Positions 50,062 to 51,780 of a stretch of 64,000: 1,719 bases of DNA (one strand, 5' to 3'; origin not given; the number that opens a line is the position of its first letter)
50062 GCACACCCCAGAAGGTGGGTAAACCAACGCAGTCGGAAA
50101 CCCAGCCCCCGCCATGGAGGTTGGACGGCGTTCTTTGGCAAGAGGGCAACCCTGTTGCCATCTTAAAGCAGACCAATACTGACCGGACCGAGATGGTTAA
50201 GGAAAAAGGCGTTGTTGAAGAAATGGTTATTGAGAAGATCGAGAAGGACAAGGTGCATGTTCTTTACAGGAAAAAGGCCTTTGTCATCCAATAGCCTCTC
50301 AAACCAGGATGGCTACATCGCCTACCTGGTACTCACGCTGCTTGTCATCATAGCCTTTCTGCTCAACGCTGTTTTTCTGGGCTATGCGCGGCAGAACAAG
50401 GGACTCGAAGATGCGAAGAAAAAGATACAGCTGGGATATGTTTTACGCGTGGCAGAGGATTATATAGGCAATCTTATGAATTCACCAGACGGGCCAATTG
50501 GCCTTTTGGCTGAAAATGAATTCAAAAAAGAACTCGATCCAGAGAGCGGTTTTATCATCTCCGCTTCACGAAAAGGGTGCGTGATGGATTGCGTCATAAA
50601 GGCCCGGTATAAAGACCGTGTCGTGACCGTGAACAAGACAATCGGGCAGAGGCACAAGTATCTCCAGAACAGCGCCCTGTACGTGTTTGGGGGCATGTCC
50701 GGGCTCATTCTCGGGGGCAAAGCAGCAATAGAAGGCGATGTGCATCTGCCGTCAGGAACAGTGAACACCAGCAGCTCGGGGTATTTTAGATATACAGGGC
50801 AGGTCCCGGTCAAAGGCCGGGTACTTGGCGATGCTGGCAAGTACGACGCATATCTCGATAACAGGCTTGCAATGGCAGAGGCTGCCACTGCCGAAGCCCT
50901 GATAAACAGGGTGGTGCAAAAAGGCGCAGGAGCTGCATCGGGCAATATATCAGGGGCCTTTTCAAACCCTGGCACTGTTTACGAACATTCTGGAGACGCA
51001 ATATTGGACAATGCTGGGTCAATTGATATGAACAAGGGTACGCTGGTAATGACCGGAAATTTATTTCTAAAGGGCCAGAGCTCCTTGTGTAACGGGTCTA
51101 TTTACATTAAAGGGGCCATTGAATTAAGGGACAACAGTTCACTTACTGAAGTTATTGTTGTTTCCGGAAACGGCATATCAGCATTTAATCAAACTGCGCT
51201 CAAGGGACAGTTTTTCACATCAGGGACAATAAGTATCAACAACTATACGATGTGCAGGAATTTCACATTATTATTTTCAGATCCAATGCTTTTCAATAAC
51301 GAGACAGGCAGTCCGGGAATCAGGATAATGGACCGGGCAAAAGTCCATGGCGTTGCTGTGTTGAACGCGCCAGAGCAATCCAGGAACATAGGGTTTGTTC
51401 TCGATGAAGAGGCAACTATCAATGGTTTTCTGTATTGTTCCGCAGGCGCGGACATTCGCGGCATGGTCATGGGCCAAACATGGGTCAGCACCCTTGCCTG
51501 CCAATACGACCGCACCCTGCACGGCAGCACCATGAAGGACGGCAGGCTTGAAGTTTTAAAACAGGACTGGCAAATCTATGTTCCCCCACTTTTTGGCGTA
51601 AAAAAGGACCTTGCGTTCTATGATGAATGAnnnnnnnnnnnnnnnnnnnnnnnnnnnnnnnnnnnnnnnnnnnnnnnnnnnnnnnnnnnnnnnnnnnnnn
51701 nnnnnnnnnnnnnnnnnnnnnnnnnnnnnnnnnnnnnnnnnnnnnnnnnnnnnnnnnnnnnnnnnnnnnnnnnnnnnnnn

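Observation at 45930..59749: Near-complete type II secretion locus with gspE displaced by a low-GC cargo-like insert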

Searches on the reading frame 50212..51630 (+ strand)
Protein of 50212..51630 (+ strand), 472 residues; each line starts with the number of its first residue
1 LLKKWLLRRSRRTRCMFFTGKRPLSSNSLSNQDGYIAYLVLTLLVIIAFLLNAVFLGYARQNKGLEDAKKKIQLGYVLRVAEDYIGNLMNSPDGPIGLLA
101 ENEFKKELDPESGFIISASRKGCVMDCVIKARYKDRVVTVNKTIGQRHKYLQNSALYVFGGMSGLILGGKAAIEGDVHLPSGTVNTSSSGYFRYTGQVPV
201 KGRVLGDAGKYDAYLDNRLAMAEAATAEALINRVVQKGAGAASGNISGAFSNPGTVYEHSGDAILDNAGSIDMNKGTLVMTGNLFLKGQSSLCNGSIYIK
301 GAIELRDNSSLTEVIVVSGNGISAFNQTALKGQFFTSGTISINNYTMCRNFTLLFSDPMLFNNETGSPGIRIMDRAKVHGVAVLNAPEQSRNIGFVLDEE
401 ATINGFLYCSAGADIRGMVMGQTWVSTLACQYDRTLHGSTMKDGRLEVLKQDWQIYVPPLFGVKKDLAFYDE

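Call 3: search_protein_families(library=pfam, proteins=[window:50212-51630:+], max_evalue=0.1)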
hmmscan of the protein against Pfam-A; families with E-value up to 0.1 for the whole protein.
window:50212-51630:+ (472 aa): 1 family
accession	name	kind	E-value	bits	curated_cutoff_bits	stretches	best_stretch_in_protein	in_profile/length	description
PF16453.11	IQ_SEC7_PH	-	0.039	14.2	27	1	343-398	57-112/135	PH domain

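Call 7: search_protein_families(library=ncbifam, proteins=[window:50212-51630:+], max_evalue=0.01)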
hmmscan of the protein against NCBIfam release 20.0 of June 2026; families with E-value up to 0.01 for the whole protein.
window:50212-51630:+ (472 aa): 0 families

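Call 13: find_homologous_proteins(query=window:50257-51630:+, max_evalue=0.001)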
Query window:50257-51630:+ (457 aa): 2 proteins with E <= 0.001 among 8000 candidates.
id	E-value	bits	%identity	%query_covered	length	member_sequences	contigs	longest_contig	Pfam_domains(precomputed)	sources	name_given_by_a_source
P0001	0.0e+0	1022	100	100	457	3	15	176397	-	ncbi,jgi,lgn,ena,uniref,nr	ncbi:MAG: hypothetical protein A2487_13945 [Candidatus Raymondbacteria bacterium RifOxyC12_full_50_8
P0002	1.5e-150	520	52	99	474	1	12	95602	-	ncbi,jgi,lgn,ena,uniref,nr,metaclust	ncbi:MAG: hypothetical protein A2268_02255 [Candidatus Raymondbacteria bacterium RifOxyA12_full_50_3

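Call 14: find_encoding_contigs(protein=P0002, flank=10000, max_places=4)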
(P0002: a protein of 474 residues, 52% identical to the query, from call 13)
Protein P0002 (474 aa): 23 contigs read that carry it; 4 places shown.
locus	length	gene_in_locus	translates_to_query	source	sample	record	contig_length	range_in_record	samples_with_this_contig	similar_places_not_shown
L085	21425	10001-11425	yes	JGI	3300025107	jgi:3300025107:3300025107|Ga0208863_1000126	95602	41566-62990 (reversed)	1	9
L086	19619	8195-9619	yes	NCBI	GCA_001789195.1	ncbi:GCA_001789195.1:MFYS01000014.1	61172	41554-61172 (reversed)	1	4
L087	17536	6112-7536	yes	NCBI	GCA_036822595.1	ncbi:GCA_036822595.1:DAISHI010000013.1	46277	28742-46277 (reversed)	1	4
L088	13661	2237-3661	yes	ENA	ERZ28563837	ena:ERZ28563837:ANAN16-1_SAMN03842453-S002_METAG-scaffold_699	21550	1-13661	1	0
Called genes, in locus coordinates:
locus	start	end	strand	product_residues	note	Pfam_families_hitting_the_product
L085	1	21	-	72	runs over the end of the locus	-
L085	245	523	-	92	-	PF13744:HTH_37 (faint), PF12844:HTH_19, PF13560:HTH_31, PF13443:HTH_26 (weak), PF01381:HTH_3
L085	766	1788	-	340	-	PF05598:DUF772, PF01609:DDE_Tnp_1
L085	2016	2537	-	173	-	-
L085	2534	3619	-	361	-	PF18962:Por_Secre_tail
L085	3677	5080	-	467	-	-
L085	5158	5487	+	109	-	-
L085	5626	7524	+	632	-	PF07660:STN (faint), PF16344:FecR_C (faint), PF21305:type_II_gspD_N0 (faint), PF00263:Secretin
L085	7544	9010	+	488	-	PF05137:PilN (weak)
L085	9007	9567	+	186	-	PF04350:PilO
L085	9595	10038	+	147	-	-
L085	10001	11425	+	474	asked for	-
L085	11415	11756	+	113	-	PF07963:N_methyl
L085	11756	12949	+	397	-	PF28597:T2SSF_N, PF00482:T2SSF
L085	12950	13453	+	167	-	-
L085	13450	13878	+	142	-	PF07963:N_methyl (weak)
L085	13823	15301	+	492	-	PF00437:T2SSE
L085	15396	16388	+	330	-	PF02388:FemAB (faint), PF13480:Acetyltransf_6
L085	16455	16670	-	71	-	-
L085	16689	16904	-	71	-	-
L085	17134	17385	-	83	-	PF21321:HTH_66 (weak)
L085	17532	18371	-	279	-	-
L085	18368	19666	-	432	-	PF09861:Lar_N, PF21113:LarA_C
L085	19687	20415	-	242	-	PF00797:Acetyltransf_2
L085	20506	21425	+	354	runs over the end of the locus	PF03781:FGE-sulfatase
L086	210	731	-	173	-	-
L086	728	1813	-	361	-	PF18962:Por_Secre_tail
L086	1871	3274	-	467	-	-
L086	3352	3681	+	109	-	-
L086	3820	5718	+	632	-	PF07660:STN (faint), PF16344:FecR_C (faint), PF21305:type_II_gspD_N0 (faint), PF00263:Secretin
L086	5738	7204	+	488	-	PF05137:PilN (weak)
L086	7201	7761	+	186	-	PF04350:PilO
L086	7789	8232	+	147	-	-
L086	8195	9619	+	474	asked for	-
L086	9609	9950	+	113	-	PF07963:N_methyl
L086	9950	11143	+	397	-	PF28597:T2SSF_N, PF00482:T2SSF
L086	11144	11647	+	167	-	-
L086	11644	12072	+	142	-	PF07963:N_methyl (weak)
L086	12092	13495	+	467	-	PF00437:T2SSE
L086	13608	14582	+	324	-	PF02388:FemAB (faint), PF13480:Acetyltransf_6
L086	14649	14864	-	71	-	-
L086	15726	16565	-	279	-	-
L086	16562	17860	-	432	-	PF09861:Lar_N, PF21113:LarA_C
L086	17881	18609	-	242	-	PF00797:Acetyltransf_2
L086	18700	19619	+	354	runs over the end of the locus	PF03781:FGE-sulfatase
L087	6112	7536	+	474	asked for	-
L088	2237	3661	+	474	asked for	-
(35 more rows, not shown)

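Call 23: list_cluster_members(proteins=[P0002, L085:5626-7524:+, L085:11756-12949:+, L085:13450-13878:+, L086:12092-13495:+, L085:13823-15301:+])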
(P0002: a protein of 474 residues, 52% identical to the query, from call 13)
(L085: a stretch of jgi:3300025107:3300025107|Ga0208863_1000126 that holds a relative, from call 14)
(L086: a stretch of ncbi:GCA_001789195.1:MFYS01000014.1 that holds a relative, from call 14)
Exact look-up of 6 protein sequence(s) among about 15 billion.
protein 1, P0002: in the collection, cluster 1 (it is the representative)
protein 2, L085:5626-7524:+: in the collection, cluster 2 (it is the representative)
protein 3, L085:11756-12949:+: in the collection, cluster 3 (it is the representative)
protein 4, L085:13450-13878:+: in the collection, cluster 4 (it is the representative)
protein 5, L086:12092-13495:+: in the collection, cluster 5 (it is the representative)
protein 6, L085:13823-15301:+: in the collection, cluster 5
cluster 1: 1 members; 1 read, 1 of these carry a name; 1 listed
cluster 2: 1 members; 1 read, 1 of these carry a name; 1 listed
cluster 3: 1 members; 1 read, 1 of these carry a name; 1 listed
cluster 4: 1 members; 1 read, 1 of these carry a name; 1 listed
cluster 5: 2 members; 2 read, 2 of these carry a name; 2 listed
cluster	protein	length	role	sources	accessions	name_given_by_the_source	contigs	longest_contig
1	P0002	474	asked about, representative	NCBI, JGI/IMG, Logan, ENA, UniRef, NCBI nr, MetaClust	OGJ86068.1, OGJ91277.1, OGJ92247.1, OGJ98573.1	MAG: hypothetical protein A2268_02255 [Candidatus Raymondbacteria bacterium ... | Type 4 fimbrial biogenesis protein PilX N-terminal domain-containing protein n=1 ... | MAG: hypothetical protein A2350_07780 [Candidatus Raymondbacteria bacterium ...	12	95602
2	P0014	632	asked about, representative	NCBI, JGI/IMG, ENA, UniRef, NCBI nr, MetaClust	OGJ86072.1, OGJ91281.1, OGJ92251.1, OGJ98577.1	MAG: hypothetical protein A2268_02275 [Candidatus Raymondbacteria bacterium ... | Secretin/TonB short N-terminal domain-containing protein n=1 Tax=Candidatus ... | MAG: hypothetical protein A2350_07800 [Candidatus Raymondbacteria bacterium ...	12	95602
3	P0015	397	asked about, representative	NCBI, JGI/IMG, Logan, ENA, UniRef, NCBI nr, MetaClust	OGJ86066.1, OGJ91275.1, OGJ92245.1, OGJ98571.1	MAG: hypothetical protein A2268_02245 [Candidatus Raymondbacteria bacterium ... | Type II secretion system protein GspF domain-containing protein n=1 Tax=Candidatus ... | MAG: hypothetical protein A2350_07770 [Candidatus Raymondbacteria bacterium ...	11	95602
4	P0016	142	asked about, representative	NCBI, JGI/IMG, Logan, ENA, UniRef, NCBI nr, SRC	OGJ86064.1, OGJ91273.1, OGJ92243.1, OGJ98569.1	MAG: hypothetical protein A2268_02235 [Candidatus Raymondbacteria bacterium ... | Pilus assembly protein PilE n=1 Tax=Candidatus Raymondbacteria bacterium ... | MAG: hypothetical protein A2350_07760 [Candidatus Raymondbacteria bacterium ...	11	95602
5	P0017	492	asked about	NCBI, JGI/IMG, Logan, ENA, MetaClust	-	\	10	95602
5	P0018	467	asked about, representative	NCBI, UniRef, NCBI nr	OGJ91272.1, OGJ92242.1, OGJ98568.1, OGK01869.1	MAG: hypothetical protein A2268_02230 [Candidatus Raymondbacteria bacterium ... | AAA+ ATPase domain-containing protein n=1 Tax=Candidatus Raymondbacteria bacterium ...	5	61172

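Call 47: search_solved_structures(query=L085:7544-9010:+, max_evalue=1)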
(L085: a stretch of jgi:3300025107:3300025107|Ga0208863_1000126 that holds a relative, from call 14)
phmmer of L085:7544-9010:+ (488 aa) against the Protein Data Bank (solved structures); distinct sequences matched with E-value up to 1: 1.
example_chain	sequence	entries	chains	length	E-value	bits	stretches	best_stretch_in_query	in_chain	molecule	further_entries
8a22_Bb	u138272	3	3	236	0.075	14.9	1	396-466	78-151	uS2m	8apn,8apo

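Call 63: search_solved_structures(query=A4, max_evalue=10)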
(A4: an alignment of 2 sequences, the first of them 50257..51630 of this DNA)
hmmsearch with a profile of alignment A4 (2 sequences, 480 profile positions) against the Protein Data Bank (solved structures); distinct sequences matched with E-value up to 10: 2.
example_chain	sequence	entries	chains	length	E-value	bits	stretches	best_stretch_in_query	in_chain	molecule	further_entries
2hqv_A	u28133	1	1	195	1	11.4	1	171-223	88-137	AGR_C_4470p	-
1wf9_A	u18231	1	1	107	1.1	11.2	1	336-402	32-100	NPL4 family protein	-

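Call 64: search_protein_families(library=pfam, proteins=[L085:7544-9010:+, L085:9595-10038:+, P0002, L085:11415-11756:+, L085:12950-13453:+, L085:13450-13878:+, L085:3677-5080:-, L085:5158-5487:+, L085:2534-3619:-, L085:9007-9567:+], max_evalue=0.1)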
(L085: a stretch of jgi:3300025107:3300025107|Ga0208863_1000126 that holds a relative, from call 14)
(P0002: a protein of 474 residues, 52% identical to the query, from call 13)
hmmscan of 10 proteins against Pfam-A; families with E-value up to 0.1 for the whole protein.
L085:7544-9010:+ (488 aa): 1 family
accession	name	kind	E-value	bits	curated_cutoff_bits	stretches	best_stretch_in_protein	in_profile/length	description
PF05137.18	PilN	-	4.5e-07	30.2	22.8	1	397-467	2-64/78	Fimbrial assembly protein (PilN)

L085:9595-10038:+ (147 aa): 0 families

P0002 (474 aa): 2 families
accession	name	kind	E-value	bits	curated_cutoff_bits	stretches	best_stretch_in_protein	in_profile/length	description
PF23981.1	DUF7305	-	0.0085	16.4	27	1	257-313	50-112/185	Domain of unknown function (DUF7305)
PF09982.15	LpxR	-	0.026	13.9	26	1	127-190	207-276/323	Outer membrane protein LpxR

L085:11415-11756:+ (113 aa): 2 families
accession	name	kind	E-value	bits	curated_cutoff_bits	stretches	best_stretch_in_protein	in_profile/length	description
PF07963.17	N_methyl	-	9.2e-09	35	21.2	1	1-26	1-26/27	Prokaryotic N-terminal methylation motif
PF02501.22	T2SSI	-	0.037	14.6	25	1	41-109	3-79/80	Type II secretion system (T2SS), protein I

L085:12950-13453:+ (167 aa): 2 families
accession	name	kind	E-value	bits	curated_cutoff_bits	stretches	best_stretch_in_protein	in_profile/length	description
PF07963.17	N_methyl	-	1.9e-05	24.5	21.2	1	3-28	2-27/27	Prokaryotic N-terminal methylation motif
PF25258.1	DUF7859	-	0.051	13.9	27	0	15-46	15-45/49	Family of unknown function (DUF7859)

L085:13450-13878:+ (142 aa): 3 families
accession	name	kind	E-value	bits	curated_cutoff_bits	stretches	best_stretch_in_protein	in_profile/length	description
PF07963.17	N_methyl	-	2.6e-07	30.4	21.2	1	11-35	3-27/27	Prokaryotic N-terminal methylation motif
PF16732.10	ComP_DUS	-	0.001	20.3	27.3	1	36-109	1-78/87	Type IV minor pilin ComP, DNA uptake sequence receptor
PF16734.10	Pilin_GH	-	0.018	15.9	28.9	1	51-98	5-55/114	Type IV pilin-like G and H, putative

L085:3677-5080:- (467 aa): 2 families
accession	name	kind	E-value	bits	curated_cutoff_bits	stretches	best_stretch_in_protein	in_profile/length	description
PF04693.18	DDE_Tnp_2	-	0.0044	16.8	20.2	1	299-332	251-284/327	Archaeal putative transposase ISC1217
PF01609.27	DDE_Tnp_1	-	0.014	15.6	23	1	172-332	63-169/200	Transposase DDE domain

L085:5158-5487:+ (109 aa): 2 families
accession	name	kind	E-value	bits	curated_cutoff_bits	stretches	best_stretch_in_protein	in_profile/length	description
PF20586.3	DUF6788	-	1.5e-09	38.3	27.2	1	7-93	2-99/103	Family of unknown function (DUF6788)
PF05622.17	HOOK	-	0.063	12.5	35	1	3-101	114-208/514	HOOK protein coiled-coil region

L085:2534-3619:- (361 aa): 1 family
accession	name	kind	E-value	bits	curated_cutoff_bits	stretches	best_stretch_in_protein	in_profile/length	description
PF18962.6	Por_Secre_tail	-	9e-07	29.5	27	1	287-357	2-73/75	Secretion system C-terminal sorting domain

L085:9007-9567:+ (186 aa): 5 families
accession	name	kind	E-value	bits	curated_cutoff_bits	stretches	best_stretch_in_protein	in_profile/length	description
PF04350.18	PilO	-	3.5e-10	40.6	22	1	55-183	12-143/145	Pilus assembly protein, PilO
PF10741.14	T2SSM_b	-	0.00017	21.8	21.7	1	93-172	18-94/111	Type II secretion system (T2SS), protein M subtype b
PF02163.28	Peptidase_M50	-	0.0077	16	27.2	1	14-117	75-177/221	Peptidase family M50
PF02049.23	FliE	-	0.014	15.9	22.4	1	56-118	12-76/89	Flagellar hook-basal body complex protein FliE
PF18290.7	Nudix_hydro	-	0.087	13.3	26.5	0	53-95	14-56/80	Nudix hydrolase domain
